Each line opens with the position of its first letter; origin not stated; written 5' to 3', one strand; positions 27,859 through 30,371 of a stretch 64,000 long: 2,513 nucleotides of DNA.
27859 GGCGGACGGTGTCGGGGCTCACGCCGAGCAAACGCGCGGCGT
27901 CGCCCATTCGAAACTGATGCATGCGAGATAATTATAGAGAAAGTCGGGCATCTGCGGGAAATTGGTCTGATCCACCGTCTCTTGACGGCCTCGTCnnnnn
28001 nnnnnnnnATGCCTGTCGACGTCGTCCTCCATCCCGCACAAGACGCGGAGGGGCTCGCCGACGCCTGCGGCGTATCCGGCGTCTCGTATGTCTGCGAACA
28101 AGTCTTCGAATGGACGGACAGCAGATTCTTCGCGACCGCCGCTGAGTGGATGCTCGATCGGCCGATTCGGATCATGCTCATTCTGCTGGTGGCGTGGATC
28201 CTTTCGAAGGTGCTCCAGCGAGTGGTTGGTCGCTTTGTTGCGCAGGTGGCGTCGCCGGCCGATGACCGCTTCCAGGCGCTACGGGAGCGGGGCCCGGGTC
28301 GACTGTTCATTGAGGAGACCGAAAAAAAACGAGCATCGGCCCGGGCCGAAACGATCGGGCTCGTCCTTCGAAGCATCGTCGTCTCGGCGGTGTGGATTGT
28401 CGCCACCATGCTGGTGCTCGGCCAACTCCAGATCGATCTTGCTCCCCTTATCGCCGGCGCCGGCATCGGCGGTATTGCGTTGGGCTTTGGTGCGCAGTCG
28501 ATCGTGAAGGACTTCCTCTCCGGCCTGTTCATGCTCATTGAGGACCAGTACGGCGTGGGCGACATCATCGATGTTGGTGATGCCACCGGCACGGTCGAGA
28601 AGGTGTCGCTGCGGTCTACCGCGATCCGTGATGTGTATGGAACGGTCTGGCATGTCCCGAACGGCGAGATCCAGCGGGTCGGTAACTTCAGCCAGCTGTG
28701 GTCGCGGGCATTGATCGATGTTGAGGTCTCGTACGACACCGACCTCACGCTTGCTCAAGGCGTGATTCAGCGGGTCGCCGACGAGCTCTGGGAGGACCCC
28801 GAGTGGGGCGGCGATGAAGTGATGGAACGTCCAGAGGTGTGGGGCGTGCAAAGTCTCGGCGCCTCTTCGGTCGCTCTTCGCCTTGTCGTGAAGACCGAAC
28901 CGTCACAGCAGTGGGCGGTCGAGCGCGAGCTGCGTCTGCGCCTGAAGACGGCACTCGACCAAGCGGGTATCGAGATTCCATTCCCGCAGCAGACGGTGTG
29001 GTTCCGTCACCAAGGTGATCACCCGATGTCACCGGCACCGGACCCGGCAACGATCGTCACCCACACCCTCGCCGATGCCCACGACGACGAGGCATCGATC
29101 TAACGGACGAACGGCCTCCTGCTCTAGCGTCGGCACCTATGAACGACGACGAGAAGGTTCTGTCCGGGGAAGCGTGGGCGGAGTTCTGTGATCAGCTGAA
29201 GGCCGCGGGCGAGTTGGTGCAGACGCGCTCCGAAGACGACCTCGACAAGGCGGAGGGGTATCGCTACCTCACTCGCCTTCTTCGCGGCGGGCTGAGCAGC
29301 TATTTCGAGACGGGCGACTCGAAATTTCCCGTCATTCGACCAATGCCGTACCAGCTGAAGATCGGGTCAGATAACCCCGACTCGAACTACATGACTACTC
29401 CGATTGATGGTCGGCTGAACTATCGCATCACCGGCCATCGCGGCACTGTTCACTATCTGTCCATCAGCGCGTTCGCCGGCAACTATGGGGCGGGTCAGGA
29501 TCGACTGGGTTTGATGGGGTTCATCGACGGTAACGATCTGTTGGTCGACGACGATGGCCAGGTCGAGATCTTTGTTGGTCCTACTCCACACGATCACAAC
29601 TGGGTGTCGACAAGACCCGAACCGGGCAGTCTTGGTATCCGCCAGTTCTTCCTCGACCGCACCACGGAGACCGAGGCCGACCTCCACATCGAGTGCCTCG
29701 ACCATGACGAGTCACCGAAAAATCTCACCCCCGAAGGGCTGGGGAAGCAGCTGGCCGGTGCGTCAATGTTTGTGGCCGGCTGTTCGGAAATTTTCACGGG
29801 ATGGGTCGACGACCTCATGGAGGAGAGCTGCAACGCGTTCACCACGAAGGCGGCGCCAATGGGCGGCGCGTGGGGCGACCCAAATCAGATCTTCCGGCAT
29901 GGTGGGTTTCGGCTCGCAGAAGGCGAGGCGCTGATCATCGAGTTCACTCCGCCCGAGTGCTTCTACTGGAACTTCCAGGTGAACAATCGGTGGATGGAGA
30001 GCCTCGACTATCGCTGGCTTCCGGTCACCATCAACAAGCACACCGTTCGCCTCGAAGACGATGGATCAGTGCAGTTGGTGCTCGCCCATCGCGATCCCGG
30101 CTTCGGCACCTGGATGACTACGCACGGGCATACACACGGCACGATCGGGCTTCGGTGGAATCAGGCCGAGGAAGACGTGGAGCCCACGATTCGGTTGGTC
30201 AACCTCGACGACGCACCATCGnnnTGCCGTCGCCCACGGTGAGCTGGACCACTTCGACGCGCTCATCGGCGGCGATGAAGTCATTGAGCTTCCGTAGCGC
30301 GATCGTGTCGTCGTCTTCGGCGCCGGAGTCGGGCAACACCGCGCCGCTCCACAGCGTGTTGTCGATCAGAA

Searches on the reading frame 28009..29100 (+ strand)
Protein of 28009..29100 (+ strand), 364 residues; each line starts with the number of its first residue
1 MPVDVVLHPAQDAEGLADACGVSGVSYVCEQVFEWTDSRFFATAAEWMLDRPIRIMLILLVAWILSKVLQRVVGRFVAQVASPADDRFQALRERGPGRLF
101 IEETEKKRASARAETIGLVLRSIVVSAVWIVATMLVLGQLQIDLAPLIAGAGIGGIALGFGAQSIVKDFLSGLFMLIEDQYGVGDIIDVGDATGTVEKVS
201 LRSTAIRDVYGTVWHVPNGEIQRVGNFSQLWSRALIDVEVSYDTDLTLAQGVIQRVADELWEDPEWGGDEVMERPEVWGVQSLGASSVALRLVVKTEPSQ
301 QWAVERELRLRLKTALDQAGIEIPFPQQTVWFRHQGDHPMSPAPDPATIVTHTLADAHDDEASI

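Call 86: search_protein_families(library=pfam, proteins=[window:28009-29100:+], max_evalue=0.001)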
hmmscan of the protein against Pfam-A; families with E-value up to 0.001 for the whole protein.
window:28009-29100:+ (364 aa): 3 families
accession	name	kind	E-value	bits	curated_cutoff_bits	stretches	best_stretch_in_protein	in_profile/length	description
PF00924.24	MS_channel_2nd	-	1.5e-17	63.9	20.2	1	165-228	2-67/68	Mechanosensitive ion channel, beta-domain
PF21082.3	MS_channel_3rd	-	2.2e-13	50.9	21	1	236-323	3-88/88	Mechanosensitive ion channel MscS, C-terminal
PF21088.3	MS_channel_1st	-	2.1e-06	28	23.1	1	127-163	6-42/42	Mechanosensitive ion channel, transmembrane helices 2/3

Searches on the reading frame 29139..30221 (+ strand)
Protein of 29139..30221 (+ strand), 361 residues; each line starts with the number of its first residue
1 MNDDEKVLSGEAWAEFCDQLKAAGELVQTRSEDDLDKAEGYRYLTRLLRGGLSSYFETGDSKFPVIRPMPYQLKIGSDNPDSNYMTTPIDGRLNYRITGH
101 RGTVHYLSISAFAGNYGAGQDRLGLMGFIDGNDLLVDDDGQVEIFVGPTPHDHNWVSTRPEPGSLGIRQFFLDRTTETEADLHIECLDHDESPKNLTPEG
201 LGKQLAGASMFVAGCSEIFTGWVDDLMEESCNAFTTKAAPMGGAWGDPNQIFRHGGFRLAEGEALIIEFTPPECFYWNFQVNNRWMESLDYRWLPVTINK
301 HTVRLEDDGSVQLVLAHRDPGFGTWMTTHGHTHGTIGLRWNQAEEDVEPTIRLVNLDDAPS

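Call 86: search_protein_families(library=pfam, proteins=[window:29139-30221:+], max_evalue=0.001)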
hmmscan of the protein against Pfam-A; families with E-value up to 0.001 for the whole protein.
window:29139-30221:+ (361 aa): 1 family
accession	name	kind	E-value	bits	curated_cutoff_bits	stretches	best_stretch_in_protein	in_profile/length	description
PF06742.16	DUF1214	-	6.9e-06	27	25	0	87-161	14-98/112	Protein of unknown function (DUF1214)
